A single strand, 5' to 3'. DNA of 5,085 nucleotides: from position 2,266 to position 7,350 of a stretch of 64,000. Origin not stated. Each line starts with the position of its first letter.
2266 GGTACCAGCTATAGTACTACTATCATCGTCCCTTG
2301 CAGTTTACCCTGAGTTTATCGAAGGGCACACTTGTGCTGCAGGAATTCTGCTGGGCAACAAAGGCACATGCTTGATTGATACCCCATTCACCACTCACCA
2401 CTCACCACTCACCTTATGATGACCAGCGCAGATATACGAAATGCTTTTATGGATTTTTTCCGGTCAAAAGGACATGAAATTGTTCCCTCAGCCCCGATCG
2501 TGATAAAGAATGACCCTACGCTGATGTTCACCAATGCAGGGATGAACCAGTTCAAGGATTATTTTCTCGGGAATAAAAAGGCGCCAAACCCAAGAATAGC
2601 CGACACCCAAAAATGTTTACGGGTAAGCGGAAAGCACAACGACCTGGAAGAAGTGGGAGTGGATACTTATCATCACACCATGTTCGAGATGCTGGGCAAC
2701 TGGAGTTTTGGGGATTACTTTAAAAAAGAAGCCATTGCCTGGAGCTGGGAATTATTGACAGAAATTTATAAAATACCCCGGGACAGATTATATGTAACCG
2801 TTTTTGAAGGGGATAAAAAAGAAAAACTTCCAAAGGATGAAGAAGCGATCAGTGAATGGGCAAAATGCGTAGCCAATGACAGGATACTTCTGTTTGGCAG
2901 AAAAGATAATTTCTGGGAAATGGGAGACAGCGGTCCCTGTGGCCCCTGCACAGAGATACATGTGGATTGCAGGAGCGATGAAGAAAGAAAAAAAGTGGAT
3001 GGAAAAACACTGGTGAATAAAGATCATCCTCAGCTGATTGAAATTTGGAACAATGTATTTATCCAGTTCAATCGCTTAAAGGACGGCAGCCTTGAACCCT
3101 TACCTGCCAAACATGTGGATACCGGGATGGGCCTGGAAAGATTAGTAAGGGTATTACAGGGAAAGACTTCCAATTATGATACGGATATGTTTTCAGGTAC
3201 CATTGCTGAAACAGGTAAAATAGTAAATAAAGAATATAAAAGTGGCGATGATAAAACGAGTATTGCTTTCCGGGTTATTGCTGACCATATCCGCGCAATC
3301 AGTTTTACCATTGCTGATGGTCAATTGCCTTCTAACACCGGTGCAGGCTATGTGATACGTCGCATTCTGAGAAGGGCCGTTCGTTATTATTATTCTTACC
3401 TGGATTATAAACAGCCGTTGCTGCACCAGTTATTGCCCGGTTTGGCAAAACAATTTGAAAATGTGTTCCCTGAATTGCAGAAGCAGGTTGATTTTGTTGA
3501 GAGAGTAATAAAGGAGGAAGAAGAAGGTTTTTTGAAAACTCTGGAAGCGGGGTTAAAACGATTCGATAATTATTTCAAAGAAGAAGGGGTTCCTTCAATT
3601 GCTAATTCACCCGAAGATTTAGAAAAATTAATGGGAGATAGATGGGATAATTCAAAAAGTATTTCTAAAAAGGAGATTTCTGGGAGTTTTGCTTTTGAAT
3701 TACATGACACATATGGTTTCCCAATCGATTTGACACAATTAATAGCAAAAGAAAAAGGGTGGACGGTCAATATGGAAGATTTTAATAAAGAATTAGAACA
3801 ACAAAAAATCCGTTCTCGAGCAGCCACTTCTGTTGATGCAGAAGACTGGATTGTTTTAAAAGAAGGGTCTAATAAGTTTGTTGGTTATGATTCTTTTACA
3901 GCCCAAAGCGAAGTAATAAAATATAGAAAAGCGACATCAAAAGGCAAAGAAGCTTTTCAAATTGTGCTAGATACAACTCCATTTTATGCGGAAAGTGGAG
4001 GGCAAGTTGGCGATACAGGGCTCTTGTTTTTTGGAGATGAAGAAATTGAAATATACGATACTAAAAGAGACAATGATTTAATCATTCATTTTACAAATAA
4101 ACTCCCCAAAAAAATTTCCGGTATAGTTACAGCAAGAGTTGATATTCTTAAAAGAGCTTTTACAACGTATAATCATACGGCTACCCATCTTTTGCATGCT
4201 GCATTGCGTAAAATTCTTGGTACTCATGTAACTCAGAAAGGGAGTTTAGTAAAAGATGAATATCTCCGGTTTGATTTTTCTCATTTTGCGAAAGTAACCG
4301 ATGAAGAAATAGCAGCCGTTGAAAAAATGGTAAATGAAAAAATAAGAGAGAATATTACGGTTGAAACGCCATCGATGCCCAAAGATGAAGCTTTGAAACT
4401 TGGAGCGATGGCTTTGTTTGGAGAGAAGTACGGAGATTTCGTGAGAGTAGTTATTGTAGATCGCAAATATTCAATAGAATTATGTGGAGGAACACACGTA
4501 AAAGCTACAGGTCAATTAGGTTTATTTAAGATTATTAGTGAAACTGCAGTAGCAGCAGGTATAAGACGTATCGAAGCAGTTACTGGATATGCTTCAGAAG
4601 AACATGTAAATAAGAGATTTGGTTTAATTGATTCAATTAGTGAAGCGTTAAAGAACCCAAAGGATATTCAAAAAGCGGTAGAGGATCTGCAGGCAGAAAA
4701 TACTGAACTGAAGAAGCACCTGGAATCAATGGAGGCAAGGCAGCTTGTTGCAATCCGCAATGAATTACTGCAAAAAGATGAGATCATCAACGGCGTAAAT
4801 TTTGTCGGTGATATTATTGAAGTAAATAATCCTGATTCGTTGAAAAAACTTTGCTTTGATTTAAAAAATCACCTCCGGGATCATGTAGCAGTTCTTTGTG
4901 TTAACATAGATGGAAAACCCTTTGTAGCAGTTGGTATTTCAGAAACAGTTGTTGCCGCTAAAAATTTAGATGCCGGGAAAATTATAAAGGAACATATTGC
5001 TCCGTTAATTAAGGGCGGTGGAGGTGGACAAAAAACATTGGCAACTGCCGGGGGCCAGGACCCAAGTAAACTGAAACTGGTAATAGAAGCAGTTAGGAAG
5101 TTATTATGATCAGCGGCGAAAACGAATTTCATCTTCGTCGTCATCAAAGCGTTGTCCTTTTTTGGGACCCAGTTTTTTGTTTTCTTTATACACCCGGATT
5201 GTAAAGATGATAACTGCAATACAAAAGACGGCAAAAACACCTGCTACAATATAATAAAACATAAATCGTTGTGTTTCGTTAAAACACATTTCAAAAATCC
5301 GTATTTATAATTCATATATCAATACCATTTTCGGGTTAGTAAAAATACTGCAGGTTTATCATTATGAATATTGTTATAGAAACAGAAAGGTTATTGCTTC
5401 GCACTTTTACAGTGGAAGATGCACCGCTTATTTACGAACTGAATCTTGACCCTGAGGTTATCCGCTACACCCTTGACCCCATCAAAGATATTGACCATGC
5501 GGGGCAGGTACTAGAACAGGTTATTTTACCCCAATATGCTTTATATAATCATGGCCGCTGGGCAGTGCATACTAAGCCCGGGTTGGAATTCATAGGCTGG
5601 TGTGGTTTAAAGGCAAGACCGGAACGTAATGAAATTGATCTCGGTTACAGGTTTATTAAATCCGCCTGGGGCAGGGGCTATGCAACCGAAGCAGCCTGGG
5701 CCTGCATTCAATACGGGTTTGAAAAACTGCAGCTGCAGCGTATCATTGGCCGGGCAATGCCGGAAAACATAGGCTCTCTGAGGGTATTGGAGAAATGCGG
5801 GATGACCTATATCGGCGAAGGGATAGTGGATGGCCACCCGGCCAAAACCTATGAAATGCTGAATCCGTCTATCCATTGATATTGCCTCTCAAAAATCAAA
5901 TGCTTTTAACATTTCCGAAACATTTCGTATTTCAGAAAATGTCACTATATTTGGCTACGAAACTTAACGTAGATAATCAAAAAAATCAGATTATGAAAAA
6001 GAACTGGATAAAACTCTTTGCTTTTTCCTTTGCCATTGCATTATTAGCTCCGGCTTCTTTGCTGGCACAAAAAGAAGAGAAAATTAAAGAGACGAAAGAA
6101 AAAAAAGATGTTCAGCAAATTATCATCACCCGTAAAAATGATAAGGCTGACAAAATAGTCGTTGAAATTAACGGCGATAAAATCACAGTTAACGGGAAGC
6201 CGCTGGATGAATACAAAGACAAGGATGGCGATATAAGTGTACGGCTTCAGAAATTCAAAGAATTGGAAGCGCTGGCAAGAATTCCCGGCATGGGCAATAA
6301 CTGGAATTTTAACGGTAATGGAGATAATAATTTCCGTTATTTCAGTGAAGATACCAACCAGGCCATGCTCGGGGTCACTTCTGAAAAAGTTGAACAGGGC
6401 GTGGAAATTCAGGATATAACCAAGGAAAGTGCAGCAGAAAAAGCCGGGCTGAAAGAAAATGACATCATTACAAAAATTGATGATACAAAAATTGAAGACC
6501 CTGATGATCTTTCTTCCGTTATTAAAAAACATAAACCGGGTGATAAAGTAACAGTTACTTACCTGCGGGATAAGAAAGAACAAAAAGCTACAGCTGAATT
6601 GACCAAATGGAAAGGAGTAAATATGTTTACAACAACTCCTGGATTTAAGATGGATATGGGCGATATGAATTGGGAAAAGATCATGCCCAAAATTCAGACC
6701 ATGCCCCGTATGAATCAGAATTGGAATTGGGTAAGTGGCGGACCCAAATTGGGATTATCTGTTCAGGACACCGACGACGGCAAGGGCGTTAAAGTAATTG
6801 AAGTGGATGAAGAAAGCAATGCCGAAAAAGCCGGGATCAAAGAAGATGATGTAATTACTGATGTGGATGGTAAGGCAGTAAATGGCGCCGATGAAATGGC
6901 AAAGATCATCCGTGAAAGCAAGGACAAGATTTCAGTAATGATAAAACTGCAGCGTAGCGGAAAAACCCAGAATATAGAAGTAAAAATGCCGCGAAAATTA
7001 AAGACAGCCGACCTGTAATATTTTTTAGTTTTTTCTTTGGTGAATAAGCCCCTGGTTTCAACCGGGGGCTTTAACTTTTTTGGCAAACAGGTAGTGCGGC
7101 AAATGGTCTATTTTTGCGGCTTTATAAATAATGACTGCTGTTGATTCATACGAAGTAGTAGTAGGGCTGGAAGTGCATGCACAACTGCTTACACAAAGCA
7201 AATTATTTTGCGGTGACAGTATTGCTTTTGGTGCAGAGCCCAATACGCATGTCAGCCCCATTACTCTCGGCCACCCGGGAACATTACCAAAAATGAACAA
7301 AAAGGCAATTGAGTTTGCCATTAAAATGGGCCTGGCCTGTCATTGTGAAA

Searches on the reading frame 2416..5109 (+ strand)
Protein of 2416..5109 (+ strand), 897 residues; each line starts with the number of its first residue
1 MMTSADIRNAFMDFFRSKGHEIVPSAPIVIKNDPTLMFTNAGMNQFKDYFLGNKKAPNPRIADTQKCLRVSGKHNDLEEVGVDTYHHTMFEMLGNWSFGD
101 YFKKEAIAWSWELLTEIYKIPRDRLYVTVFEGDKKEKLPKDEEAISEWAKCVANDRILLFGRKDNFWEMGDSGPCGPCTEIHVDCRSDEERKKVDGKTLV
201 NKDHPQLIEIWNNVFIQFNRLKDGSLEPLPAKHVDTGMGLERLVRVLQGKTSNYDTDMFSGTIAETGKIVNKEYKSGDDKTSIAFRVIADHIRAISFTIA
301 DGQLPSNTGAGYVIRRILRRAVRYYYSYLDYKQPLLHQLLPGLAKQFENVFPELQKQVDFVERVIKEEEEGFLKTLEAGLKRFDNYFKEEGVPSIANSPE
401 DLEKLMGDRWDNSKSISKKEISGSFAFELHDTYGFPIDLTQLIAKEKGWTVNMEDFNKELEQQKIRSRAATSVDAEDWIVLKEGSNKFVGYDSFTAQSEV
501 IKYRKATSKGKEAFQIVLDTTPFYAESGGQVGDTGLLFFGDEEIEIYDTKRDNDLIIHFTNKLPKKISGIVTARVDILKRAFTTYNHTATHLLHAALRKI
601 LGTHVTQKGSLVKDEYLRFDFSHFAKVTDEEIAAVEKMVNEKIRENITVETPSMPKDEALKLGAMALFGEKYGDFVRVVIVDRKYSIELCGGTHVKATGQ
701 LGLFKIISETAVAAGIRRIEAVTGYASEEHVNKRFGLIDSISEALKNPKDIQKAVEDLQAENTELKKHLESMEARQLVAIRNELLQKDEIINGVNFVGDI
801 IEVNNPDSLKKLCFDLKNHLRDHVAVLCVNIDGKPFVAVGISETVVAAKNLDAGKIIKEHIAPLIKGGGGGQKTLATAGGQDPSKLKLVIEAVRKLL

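Call 37: search_protein_families(library=pfam, proteins=[window:2416-5109:+], max_evalue=0.00001)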
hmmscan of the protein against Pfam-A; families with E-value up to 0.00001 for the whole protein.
window:2416-5109:+ (897 aa): 3 families
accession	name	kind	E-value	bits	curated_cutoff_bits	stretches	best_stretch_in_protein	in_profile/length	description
PF01411.24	tRNA-synt_2c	-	1.9e-191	637.8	30.3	1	6-575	1-548/552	tRNA synthetases class II (A)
PF07973.19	tRNA_SAD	-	5.6e-15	55.5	24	1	676-720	1-44/44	Threonyl and Alanyl tRNA synthetase second additional domain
PF02272.25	DHHA1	-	1e-09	39.2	25.9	1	802-896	11-99/102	DHHA1 domain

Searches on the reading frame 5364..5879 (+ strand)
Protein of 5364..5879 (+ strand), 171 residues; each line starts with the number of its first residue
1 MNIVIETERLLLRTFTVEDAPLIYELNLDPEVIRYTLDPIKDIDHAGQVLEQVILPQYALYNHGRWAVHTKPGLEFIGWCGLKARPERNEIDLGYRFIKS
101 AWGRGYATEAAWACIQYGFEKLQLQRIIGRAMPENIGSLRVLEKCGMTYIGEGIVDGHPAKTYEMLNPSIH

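Call 37: search_protein_families(library=pfam, proteins=[window:5364-5879:+], max_evalue=0.00001)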
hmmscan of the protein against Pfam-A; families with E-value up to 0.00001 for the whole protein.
window:5364-5879:+ (171 aa): 2 families
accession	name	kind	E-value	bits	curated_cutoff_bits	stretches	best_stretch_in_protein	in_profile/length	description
PF13302.13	Acetyltransf_3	-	2.9e-34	119.2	25.4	1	9-148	1-138/138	Acetyltransferase (GNAT) domain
PF00583.31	Acetyltransf_1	-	4.7e-08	33.8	20.7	1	59-147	28-116/116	Acetyltransferase (GNAT) family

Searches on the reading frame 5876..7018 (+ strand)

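Call 37: search_protein_families(library=pfam, proteins=[window:5876-7018:+], max_evalue=0.00001)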
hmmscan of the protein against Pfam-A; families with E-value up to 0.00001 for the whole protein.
window:5876-7018:+ (380 aa): 4 families
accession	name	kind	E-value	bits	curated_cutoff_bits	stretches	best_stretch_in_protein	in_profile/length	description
PF13180.12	PDZ_2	-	2.4e-33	114.7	27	2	164-242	2-80/80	PDZ domain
PF17820.7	PDZ_6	-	7.7e-20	70.8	27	2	180-231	4-54/54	PDZ domain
PF00595.29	PDZ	-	6.5e-18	65.3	23.2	2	163-229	10-80/81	PDZ domain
PF04495.20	GRASP55_65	-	2.1e-08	35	27.7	0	287-366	23-108/138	GRASP55/65 PDZ-like domain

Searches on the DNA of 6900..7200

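Call 63: search_with_rna_model(model_id=R1, source=window, start=6900, end=7200, filters=off, max_evalue=1, show_alignments=1)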
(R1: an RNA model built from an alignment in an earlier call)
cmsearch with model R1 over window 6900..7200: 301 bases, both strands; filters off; matches with E-value up to 1: 2.
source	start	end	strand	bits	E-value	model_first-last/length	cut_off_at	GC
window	7020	7087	+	24.6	3e-06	1-78/78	no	0.37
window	7043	7069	-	3.6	0.22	39-65/78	no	0.59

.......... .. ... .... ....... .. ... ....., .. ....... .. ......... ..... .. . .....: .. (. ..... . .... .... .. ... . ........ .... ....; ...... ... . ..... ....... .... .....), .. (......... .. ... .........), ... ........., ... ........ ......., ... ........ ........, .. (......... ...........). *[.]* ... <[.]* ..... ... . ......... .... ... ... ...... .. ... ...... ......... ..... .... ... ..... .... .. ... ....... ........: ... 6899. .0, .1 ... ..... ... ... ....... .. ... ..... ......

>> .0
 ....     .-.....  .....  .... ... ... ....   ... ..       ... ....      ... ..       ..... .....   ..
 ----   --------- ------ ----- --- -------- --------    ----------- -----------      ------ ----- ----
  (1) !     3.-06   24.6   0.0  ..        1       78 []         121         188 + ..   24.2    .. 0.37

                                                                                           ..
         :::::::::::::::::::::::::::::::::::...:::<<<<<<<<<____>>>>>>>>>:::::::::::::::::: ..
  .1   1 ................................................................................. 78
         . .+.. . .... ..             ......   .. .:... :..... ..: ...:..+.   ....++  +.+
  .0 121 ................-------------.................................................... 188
